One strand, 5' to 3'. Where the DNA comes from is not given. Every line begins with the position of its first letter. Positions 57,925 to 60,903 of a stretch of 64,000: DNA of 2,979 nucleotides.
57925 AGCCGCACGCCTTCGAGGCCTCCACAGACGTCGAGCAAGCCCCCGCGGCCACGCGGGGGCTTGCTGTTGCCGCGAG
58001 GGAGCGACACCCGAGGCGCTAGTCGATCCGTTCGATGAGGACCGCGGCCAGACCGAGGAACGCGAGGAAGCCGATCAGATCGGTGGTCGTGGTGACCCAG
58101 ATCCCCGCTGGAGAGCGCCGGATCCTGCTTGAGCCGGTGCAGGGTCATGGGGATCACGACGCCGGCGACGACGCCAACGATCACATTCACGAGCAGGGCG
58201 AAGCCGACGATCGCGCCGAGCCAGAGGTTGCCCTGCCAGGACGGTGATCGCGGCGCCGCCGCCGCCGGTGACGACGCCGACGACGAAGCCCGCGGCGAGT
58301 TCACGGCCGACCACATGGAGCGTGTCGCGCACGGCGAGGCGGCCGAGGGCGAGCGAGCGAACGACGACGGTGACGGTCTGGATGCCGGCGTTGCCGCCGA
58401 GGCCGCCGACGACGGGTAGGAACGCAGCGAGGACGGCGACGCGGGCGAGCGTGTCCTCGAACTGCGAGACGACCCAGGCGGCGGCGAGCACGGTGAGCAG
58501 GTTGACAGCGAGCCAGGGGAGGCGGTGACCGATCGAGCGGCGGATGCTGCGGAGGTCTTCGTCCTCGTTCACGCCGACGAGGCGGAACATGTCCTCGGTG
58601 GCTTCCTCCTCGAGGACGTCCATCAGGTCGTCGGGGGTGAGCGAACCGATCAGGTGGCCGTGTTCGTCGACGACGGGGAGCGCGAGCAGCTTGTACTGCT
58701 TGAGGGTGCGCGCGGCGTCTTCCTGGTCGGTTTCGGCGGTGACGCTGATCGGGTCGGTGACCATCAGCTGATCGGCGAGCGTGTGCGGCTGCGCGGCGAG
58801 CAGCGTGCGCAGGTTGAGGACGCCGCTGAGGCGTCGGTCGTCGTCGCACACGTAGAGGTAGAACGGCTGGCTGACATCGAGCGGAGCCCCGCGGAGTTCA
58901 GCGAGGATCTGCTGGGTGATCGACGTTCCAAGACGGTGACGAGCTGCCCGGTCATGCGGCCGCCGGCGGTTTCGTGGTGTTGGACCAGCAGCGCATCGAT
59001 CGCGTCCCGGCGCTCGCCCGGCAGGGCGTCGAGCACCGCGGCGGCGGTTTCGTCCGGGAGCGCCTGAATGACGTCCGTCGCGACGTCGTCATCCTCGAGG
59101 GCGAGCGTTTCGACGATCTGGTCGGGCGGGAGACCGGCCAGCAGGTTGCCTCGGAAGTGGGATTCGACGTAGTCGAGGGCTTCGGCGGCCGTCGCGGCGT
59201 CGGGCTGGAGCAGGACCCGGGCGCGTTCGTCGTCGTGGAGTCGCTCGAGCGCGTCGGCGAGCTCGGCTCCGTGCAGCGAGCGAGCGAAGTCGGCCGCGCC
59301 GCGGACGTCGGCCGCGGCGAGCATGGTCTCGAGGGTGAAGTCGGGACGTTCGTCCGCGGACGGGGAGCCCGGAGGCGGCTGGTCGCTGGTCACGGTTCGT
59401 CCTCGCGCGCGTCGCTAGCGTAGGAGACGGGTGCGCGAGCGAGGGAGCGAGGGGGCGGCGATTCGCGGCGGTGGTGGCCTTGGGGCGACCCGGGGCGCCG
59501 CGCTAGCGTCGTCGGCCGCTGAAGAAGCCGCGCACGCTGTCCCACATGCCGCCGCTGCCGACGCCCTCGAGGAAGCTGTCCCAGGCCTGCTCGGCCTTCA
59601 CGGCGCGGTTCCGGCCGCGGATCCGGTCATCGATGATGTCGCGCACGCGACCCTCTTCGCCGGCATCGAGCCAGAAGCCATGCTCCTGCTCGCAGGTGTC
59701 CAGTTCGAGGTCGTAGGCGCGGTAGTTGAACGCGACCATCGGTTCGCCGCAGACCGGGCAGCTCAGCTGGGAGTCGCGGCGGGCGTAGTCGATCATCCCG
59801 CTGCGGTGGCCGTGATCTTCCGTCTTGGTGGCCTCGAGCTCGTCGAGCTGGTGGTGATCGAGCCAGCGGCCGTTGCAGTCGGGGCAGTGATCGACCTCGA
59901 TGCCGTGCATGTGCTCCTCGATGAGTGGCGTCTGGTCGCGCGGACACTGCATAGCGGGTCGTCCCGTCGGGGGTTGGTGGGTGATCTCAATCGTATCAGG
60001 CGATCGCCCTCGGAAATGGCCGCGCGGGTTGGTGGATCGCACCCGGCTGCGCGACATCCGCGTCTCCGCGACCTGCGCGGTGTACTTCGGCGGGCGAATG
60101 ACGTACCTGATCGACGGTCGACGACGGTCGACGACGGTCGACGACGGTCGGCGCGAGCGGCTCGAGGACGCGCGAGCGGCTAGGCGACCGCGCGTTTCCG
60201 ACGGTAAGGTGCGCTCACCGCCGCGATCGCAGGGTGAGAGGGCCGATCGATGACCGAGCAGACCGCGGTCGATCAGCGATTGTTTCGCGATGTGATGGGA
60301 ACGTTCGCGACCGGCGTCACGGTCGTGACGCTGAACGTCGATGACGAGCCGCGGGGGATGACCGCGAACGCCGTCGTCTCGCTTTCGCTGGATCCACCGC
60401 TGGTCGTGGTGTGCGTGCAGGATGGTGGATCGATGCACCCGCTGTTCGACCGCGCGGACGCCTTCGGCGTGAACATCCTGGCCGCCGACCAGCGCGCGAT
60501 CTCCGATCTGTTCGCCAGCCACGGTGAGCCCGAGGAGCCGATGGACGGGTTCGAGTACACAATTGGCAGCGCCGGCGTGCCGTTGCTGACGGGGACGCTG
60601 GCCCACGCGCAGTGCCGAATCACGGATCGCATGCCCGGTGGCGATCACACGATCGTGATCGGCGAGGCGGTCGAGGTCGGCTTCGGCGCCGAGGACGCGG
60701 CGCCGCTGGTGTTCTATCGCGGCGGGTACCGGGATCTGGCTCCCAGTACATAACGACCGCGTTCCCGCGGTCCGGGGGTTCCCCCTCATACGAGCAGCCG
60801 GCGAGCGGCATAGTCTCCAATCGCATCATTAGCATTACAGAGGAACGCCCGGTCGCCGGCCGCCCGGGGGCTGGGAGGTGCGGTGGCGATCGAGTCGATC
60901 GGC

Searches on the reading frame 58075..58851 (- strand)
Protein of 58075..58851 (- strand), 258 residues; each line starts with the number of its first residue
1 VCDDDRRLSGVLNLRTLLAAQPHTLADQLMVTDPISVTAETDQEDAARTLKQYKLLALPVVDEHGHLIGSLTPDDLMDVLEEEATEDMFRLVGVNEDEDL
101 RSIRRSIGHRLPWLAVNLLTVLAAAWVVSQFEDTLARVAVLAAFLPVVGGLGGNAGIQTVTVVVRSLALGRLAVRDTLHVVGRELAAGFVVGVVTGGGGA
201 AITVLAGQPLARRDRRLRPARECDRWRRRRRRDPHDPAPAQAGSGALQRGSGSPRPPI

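Call 42: search_protein_families(library=pfam, proteins=[window:58075-58851:-], max_evalue=0.0001)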
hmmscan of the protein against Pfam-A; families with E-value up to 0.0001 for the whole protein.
window:58075-58851:- (258 aa): 2 families
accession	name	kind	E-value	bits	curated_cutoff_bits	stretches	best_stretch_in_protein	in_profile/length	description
PF00571.33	CBS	-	4.2e-15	56.2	24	1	28-81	3-56/57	CBS domain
PF01769.21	MgtE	-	1.2e-10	42.1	27.6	1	145-205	1-61/125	Divalent cation transporter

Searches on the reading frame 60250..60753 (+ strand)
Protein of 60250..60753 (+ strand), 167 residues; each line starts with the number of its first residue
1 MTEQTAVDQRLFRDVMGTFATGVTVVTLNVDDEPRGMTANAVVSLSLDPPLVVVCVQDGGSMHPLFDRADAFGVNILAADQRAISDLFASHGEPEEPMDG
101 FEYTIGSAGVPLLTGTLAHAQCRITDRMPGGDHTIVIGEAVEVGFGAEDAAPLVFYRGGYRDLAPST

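Call 43: search_protein_families(library=pfam, proteins=[window:60250-60753:+], max_evalue=0.0001)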
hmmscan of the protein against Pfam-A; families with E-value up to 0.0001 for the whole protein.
window:60250-60753:+ (167 aa): 1 family
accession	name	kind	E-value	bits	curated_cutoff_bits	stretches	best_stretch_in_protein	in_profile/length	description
PF01613.24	Flavin_Reduct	-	4.1e-41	141.1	27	1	16-163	1-152/153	Flavin reductase like domain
